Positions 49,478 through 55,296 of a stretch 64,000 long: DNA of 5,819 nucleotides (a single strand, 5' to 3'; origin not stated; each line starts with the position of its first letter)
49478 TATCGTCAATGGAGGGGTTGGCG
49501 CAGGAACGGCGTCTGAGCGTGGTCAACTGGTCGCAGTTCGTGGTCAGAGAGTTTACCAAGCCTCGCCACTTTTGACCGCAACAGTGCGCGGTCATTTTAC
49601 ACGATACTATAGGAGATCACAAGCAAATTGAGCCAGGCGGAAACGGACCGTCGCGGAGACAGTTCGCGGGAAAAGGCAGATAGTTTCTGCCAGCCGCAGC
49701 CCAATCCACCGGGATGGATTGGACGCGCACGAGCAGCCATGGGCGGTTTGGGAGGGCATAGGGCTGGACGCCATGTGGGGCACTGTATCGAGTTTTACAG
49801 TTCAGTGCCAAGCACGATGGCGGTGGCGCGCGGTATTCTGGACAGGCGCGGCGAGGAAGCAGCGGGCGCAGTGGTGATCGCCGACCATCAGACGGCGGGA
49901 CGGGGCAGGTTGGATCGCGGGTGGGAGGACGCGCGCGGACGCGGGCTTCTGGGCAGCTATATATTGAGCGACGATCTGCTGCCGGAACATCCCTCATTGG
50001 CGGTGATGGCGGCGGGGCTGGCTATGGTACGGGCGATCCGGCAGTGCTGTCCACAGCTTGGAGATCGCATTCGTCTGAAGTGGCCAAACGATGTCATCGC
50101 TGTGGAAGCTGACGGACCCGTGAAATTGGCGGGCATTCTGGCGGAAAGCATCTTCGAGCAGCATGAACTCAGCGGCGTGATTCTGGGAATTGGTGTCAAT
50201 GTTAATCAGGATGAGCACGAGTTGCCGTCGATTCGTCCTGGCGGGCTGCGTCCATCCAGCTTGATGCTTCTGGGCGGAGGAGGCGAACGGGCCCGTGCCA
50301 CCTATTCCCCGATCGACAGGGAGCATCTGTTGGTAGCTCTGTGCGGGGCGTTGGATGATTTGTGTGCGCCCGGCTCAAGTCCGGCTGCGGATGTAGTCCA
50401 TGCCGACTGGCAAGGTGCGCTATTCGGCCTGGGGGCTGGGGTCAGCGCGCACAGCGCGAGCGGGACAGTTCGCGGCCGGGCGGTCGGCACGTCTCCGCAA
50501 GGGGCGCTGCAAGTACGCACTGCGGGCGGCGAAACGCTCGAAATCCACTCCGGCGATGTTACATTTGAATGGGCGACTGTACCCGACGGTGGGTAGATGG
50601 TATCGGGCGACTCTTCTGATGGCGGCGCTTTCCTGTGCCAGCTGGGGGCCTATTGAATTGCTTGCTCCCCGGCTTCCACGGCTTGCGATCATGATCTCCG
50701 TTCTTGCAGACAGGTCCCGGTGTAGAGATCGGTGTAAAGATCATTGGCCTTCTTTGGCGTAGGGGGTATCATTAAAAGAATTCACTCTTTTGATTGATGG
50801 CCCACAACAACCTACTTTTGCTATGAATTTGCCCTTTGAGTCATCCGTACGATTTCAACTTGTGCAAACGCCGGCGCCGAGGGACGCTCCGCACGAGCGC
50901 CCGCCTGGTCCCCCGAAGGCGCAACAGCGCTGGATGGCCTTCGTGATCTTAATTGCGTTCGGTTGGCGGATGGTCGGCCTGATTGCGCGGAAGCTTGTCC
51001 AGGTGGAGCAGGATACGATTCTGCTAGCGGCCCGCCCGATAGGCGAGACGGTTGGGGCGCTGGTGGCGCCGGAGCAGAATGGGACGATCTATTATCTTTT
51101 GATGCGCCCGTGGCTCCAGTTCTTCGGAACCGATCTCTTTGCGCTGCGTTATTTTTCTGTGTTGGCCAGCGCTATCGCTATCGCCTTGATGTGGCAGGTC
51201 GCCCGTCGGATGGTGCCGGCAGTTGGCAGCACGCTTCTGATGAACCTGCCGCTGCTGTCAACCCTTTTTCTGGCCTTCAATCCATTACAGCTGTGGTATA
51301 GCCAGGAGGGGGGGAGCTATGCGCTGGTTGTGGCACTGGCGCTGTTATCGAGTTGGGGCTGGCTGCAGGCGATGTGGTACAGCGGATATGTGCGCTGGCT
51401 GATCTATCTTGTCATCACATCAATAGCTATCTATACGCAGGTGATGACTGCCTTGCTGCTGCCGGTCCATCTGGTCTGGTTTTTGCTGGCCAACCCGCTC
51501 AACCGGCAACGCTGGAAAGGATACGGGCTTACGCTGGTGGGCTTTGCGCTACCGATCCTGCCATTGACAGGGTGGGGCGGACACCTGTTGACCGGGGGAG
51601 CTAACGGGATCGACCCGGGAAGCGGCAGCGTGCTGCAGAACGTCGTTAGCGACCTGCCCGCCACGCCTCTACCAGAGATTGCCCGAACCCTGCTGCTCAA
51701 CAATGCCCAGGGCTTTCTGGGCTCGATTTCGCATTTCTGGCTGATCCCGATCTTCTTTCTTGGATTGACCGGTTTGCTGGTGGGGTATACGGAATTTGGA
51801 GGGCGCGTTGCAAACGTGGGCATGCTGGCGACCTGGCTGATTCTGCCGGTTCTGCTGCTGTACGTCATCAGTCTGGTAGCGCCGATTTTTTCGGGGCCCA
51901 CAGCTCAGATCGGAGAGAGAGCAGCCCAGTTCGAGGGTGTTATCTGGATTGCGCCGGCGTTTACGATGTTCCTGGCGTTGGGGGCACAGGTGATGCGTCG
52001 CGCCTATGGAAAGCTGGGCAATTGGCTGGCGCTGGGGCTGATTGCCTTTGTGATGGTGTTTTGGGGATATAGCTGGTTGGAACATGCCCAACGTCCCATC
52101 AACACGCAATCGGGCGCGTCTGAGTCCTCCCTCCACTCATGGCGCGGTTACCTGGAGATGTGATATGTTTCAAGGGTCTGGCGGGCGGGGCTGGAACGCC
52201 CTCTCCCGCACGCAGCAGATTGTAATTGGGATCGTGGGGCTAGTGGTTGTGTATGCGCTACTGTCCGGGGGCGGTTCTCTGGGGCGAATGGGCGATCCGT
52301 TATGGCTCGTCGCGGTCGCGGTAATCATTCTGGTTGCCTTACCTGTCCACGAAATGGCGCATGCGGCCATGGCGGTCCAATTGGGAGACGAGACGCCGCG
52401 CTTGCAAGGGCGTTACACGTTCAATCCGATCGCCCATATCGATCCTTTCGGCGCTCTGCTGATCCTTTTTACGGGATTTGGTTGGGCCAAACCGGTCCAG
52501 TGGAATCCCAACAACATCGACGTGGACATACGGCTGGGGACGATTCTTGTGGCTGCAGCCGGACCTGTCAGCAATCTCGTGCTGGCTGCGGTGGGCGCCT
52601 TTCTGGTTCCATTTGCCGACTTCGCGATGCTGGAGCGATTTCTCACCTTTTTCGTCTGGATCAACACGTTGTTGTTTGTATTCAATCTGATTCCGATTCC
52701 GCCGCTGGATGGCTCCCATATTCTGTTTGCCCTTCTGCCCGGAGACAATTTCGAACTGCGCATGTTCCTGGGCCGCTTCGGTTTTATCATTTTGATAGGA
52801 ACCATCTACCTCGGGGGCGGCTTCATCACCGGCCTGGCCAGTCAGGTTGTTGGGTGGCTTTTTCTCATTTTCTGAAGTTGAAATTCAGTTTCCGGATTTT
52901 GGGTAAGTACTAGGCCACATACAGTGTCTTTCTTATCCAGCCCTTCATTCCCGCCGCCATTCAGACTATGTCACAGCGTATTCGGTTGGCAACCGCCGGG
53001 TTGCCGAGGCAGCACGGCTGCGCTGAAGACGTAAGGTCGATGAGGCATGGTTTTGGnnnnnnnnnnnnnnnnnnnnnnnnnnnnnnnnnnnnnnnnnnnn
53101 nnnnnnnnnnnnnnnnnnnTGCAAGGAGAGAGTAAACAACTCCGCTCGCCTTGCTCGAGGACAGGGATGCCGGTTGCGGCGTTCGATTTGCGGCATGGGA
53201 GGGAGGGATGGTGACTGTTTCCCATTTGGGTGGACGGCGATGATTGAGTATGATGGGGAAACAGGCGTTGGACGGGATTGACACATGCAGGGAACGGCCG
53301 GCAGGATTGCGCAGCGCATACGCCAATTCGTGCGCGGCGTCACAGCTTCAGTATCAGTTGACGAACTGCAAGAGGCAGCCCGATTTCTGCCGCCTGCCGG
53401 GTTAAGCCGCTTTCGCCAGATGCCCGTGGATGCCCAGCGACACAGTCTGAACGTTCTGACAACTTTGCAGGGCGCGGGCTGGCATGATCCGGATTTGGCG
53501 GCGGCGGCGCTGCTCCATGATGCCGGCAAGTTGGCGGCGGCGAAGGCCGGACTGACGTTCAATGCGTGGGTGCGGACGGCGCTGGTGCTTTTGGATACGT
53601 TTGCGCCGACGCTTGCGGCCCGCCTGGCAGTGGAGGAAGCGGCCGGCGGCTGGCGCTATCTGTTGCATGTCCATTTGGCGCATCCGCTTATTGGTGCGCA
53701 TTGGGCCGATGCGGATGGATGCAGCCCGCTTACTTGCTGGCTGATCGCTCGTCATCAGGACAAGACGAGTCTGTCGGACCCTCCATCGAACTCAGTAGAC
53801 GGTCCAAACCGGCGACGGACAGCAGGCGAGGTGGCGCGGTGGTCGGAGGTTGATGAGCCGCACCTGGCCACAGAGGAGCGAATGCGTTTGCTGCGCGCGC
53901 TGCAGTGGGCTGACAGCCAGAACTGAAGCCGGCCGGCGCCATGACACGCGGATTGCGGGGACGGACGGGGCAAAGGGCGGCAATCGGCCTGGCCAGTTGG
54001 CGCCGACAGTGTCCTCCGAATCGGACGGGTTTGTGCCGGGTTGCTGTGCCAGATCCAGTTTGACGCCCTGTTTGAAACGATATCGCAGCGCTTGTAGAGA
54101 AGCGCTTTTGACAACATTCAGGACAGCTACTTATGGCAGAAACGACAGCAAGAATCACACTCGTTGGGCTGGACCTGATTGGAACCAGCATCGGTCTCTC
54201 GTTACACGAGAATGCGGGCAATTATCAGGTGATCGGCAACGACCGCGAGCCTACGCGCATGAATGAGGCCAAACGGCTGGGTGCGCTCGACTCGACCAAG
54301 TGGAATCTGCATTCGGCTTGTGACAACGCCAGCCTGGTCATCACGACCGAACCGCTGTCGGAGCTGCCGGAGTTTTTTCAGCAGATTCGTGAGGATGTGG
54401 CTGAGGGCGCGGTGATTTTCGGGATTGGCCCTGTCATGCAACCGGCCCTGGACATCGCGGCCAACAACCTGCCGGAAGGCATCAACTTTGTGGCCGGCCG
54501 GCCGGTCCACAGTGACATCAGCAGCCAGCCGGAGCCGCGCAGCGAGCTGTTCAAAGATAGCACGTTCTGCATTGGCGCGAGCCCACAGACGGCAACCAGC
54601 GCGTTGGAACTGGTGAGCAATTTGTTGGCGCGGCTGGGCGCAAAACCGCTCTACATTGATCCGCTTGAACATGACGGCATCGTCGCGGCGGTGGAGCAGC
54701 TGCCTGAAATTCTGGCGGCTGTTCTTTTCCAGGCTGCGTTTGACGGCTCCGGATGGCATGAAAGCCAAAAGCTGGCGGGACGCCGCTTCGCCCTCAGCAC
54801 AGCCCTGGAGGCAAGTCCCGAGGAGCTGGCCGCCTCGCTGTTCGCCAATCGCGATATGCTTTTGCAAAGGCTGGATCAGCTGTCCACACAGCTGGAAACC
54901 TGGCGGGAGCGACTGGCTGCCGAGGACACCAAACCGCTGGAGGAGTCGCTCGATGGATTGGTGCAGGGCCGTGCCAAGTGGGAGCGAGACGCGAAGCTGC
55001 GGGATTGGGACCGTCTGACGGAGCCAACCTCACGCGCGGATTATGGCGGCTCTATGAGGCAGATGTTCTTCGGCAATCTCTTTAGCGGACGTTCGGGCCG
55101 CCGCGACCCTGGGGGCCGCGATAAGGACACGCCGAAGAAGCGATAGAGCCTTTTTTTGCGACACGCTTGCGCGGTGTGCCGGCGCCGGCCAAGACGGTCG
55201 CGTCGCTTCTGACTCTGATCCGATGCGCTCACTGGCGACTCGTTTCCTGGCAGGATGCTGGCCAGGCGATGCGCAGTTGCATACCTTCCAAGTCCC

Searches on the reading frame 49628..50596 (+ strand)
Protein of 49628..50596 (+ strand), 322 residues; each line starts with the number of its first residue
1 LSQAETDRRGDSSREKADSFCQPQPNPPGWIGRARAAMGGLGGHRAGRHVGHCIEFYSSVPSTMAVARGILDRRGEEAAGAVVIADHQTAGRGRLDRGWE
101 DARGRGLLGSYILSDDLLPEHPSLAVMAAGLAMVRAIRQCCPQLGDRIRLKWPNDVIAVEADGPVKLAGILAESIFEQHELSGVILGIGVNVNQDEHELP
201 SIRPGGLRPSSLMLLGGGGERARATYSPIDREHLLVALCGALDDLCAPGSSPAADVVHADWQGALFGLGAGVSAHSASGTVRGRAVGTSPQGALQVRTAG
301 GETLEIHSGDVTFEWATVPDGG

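Call 31: search_protein_families(library=pfam, proteins=[window:49628-50596:+], max_evalue=0.00001)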
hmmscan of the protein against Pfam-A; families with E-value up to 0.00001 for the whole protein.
window:49628-50596:+ (322 aa): 2 families
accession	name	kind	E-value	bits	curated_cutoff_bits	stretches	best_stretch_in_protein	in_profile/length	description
PF03099.24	BPL_LplA_LipB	-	1.3e-13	51.5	21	1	75-191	19-133/133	Biotin/lipoate A/B protein ligase family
PF02237.23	BPL_C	-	3.4e-07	30.5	21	1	273-312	7-46/48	Biotin protein ligase C terminal domain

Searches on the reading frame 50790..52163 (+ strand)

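Call 31: search_protein_families(library=pfam, proteins=[window:50790-52163:+], max_evalue=0.00001)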
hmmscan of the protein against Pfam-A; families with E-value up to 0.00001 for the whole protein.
window:50790-52163:+ (457 aa): 0 families

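Call 58: search_protein_families(library=pfam, proteins=[window:50790-52160:+], max_evalue=0.1)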
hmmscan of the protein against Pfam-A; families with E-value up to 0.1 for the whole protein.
window:50790-52160:+ (457 aa): 1 family
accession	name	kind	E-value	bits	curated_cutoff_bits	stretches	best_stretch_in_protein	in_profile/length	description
PF13231.12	PMT_2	-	3e-05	24.7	26.1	1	103-249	8-145/160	Dolichyl-phosphate-mannose-protein mannosyltransferase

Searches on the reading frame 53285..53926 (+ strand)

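Call 31: search_protein_families(library=pfam, proteins=[window:53285-53926:+], max_evalue=0.00001)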
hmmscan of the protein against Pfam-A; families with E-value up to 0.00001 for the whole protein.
window:53285-53926:+ (213 aa): 0 families

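Call 58: search_protein_families(library=pfam, proteins=[window:53285-53923:+], max_evalue=0.1)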
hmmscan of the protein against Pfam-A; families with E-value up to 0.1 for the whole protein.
window:53285-53923:+ (213 aa): 2 families
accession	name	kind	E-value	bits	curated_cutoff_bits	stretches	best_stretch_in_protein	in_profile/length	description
PF01966.28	HD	-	0.002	18.8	22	1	52-84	3-40/116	HD domain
PF05534.18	HicB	-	0.044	14.2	21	1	77-100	28-51/51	HicB family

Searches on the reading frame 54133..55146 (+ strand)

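Call 31: search_protein_families(library=pfam, proteins=[window:54133-55146:+], max_evalue=0.00001)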
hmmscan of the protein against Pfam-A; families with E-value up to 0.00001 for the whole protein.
window:54133-55146:+ (337 aa): 2 families
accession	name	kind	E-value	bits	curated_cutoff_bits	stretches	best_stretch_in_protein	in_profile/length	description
PF02153.23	PDH_N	-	1.5e-11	44.4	26.5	1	20-171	1-151/154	Prephenate dehydrogenase, nucleotide-binding domain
PF20463.3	PDH_C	-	1.3e-08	35.5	22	1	176-273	1-100/102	Prephenate dehydrogenase, dimerization domain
